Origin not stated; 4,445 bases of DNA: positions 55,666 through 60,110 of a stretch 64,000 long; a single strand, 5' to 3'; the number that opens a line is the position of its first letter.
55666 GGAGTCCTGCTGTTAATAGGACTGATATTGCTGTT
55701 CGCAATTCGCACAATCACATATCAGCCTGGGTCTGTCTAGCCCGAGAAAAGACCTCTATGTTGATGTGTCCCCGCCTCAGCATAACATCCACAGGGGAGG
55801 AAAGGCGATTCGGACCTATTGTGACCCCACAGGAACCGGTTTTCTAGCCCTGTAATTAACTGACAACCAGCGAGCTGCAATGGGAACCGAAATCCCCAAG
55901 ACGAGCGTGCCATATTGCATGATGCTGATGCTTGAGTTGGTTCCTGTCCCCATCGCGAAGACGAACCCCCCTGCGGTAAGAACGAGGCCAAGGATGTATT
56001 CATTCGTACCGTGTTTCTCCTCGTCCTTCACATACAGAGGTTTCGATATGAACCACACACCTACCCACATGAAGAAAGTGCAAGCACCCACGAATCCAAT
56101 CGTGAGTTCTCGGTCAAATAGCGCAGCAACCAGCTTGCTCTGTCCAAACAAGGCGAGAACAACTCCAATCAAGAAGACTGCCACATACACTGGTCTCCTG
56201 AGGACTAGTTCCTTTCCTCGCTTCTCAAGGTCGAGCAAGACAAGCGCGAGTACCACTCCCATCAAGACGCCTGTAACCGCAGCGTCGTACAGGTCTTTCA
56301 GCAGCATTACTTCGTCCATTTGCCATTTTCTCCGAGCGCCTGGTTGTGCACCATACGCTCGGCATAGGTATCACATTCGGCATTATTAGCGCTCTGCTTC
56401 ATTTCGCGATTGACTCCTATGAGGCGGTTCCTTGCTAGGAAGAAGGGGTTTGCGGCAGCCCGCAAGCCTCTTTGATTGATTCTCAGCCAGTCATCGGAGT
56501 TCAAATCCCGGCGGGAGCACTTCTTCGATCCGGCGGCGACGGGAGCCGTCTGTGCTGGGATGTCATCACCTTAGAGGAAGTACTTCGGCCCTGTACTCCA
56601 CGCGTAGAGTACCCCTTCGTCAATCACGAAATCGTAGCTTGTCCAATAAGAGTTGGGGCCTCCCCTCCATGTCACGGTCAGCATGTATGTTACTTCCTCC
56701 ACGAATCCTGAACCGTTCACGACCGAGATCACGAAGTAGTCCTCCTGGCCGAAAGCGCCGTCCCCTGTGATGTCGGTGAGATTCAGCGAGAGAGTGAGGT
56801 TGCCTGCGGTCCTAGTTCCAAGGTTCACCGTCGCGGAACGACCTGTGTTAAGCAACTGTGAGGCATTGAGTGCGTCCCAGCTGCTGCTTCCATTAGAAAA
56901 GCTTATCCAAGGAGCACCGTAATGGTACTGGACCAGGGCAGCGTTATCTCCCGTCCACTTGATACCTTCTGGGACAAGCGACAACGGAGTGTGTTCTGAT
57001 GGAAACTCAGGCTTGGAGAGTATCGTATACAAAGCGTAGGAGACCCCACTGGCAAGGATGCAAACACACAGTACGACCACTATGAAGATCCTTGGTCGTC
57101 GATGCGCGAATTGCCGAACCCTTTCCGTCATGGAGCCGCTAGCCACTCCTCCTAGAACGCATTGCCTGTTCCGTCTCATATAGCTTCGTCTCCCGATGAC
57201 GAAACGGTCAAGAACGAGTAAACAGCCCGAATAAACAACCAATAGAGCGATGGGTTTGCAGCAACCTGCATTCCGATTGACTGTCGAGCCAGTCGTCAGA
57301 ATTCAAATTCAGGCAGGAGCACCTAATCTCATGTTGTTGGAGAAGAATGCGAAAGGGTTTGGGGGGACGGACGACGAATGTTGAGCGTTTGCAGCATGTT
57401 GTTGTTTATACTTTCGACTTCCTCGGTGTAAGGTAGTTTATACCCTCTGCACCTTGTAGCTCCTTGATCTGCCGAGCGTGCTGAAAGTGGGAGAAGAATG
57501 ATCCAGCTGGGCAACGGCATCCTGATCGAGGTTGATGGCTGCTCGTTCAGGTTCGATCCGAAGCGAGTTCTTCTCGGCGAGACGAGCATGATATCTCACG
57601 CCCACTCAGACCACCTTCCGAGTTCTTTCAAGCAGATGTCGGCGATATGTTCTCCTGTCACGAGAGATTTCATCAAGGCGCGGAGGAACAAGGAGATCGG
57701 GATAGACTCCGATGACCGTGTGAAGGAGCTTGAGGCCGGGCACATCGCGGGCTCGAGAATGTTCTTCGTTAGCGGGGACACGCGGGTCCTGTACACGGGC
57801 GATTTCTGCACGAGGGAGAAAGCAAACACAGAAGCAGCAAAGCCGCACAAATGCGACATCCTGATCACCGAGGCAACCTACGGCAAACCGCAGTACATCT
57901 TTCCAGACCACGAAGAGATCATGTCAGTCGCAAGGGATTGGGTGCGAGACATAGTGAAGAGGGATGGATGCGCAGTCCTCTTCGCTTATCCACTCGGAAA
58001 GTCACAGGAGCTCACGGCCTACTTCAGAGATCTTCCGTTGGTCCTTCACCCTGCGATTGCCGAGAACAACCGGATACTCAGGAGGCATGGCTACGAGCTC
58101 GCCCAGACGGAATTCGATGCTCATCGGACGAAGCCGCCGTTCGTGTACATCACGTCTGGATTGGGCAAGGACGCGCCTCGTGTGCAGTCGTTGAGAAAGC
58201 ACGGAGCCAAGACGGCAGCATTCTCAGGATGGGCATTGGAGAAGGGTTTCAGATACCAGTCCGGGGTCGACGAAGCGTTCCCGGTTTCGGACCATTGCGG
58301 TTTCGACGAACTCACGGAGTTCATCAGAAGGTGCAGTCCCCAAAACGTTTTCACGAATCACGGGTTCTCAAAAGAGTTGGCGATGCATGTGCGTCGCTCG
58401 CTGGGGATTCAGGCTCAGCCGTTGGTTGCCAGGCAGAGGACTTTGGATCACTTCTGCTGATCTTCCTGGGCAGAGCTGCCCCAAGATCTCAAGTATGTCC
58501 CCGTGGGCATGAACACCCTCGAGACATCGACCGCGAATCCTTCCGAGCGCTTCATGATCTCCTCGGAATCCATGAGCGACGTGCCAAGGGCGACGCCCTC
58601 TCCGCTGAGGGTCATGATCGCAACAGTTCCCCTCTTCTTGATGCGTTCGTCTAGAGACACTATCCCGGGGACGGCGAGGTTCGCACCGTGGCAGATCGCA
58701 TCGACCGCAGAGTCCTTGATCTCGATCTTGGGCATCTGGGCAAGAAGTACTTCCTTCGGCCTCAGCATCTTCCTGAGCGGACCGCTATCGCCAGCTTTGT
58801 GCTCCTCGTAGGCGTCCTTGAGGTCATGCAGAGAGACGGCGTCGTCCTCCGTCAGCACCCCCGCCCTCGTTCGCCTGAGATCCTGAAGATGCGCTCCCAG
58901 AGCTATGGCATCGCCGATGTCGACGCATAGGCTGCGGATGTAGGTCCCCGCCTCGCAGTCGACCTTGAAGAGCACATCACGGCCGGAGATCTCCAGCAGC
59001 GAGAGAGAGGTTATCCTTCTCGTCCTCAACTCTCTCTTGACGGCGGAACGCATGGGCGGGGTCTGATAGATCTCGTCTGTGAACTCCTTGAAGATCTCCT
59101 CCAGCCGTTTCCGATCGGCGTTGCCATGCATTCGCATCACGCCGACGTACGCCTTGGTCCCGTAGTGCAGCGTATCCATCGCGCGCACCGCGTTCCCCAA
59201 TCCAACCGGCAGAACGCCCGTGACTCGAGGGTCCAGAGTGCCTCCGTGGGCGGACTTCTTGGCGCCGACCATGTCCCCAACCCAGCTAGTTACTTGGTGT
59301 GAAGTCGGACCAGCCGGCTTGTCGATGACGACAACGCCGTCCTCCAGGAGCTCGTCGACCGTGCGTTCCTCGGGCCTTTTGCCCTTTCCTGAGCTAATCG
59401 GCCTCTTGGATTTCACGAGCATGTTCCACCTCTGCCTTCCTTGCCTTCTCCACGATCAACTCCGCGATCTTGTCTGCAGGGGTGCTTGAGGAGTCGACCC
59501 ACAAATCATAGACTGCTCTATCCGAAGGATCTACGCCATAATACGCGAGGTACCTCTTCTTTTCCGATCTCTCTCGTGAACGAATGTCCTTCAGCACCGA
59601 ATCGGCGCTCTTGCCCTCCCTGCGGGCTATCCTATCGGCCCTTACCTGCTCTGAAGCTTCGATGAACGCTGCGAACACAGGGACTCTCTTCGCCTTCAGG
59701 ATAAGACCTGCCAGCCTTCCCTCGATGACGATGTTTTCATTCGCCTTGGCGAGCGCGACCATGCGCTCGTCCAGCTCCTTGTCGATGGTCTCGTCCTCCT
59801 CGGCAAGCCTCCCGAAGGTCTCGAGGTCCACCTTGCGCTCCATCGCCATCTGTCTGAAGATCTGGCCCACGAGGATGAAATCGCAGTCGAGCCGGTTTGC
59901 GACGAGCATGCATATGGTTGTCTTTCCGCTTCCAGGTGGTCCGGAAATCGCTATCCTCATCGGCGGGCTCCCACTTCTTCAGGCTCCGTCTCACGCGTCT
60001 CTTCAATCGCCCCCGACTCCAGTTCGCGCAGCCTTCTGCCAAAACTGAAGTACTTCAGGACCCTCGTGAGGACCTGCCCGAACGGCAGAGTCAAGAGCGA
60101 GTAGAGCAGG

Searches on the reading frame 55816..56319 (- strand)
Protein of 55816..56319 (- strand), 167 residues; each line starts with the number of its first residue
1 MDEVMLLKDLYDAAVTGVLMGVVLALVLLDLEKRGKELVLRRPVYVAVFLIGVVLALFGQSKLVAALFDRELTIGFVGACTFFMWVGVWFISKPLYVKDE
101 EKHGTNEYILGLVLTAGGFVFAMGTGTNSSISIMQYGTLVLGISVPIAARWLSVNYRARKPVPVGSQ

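Call 24: search_protein_families(library=pfam, proteins=[window:55816-56319:-], max_evalue=0.01)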
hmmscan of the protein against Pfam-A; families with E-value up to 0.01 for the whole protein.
window:55816-56319:- (167 aa): 1 family
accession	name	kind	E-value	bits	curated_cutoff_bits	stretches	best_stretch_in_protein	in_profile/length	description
PF15993.10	Fuseless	-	0.0047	16.8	25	1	12-120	107-221/298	Fuseless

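Call 49: search_protein_families(library=pfam, proteins=[window:55816-56319:-], max_evalue=0.01)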
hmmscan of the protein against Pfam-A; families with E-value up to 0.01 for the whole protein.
window:55816-56319:- (167 aa): 1 family
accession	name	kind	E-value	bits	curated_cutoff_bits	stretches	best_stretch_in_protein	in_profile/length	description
PF15993.10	Fuseless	-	0.0047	16.8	25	1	12-120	107-221/298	Fuseless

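Call 89: search_protein_families(library=padloc, proteins=[window:55816-56319:-], max_evalue=0.01)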
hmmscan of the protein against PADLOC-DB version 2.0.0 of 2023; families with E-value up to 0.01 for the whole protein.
window:55816-56319:- (167 aa): 0 families

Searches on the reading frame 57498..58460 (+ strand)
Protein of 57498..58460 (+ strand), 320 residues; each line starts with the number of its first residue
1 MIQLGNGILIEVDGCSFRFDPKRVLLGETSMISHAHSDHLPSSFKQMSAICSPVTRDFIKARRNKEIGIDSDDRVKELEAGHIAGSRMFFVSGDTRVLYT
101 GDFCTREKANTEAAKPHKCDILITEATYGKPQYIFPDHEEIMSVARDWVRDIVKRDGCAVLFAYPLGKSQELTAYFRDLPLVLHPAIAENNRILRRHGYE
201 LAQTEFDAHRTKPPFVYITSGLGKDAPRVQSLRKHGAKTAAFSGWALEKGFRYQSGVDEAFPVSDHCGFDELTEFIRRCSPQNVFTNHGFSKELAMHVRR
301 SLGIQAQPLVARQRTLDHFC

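Call 24: search_protein_families(library=pfam, proteins=[window:57498-58460:+], max_evalue=0.01)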
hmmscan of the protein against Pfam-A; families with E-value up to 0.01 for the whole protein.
window:57498-58460:+ (320 aa): 1 family
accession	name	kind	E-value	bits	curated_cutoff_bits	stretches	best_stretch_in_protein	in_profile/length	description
PF07521.17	RMMBL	-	4.3e-05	23.9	21.6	1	261-303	11-57/63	Zn-dependent metallo-hydrolase RNA specificity domain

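Call 53: search_protein_families(library=ncbifam, proteins=[window:57498-58460:+], max_evalue=0.01)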
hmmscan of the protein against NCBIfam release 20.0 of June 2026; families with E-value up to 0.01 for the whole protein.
window:57498-58460:+ (320 aa): 3 families
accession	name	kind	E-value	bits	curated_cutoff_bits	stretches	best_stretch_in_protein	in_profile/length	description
TIGR04122.1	Xnuc_lig_assoc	equivalog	5.3e-41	140.5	325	1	17-310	16-320/326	ligase-associated DNA damage response exonuclease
TIGR03675.1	arCOG00543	equivalog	4.3e-13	48.4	580.2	1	69-174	310-420/631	beta-CASP ribonuclease aCPSF1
NF045584.1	cas14_MBL_CASP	equivalog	2.8e-09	35.9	800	1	64-175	130-239/612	type VII CRISPR-associated protein Cas14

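Call 89: search_protein_families(library=padloc, proteins=[window:57498-58460:+], max_evalue=0.01)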
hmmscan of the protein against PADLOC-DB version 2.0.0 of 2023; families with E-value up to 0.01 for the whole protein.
window:57498-58460:+ (320 aa): 0 families

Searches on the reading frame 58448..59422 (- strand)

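Call 24: search_protein_families(library=pfam, proteins=[window:58448-59422:-], max_evalue=0.01)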
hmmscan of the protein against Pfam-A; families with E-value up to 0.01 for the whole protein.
window:58448-59422:- (324 aa): 5 families
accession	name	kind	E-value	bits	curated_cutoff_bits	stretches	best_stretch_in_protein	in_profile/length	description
PF01509.24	TruB_N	-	4.1e-24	86.1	27.3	1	51-162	3-149/149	TruB family pseudouridylate synthase (N terminal domain)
PF01472.26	PUA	-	6e-21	74.6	24.8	1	231-303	1-73/74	PUA domain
PF16198.10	TruB_C_2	-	5.4e-19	68.5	29.3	1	163-227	1-65/66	tRNA pseudouridylate synthase B C-terminal domain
PF08068.17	DKCLD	-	8.3e-11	42.2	27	1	1-44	14-57/58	DKCLD (NUC011) domain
PF21238.2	Pus10_C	-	5.5e-06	26.6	27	1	88-165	122-201/232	Pus10, C-terminal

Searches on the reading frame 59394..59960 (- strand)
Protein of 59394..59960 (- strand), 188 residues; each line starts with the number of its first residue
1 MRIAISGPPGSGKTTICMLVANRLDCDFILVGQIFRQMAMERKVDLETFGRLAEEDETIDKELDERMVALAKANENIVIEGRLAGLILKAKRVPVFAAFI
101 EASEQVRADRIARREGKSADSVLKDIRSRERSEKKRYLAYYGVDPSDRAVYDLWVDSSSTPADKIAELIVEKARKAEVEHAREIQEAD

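Call 24: search_protein_families(library=pfam, proteins=[window:59394-59960:-], max_evalue=0.01)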
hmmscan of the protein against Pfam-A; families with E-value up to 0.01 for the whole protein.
window:59394-59960:- (188 aa): 17 families
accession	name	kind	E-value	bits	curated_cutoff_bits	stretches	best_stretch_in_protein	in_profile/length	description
PF13189.12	Cytidylate_kin2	-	9.9e-27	94.7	28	1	3-158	2-175/176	Cytidylate kinase-like family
PF02224.24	Cytidylate_kin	-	2e-16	60.8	26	2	3-61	1-62/211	Cytidylate kinase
PF13238.12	AAA_18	-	1.4e-15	58.4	29.4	1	3-119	1-116/128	AAA domain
PF13207.12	AAA_17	-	9.8e-15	55.5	27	1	7-121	2-130/136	AAA domain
PF13671.12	AAA_33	-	1.8e-07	32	27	1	5-121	4-125/143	AAA domain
PF00004.35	AAA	-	0.00013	22.8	21.2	1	5-31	3-29/131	ATPase family associated with various cellular activities (AAA)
PF03266.21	NTPase_1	-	0.00041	20.7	23.9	1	2-35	1-35/168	NTPase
PF07931.18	CPT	-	0.00047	20.5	22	1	3-172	4-170/172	Chloramphenicol phosphotransferase-like protein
PF01202.28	SKI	-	0.001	19.7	22.1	1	9-115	1-106/159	Shikimate kinase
PF13521.12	AAA_28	-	0.0014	19.3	27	1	2-75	1-73/164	AAA domain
PF02223.23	Thymidylate_kin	-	0.0016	18.6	27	0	6-28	2-24/185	Thymidylate kinase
PF00406.28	ADK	-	0.0024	18.5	26.8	1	5-45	1-41/151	Adenylate kinase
PF05496.18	RuvB_N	-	0.0026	18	27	1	3-29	36-62/159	Holliday junction DNA helicase RuvB P-loop domain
PF13401.12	AAA_22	-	0.0029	18.4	27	1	3-30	8-38/130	AAA domain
PF13191.12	AAA_16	-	0.0053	17.7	32.6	0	4-65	28-85/167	AAA ATPase domain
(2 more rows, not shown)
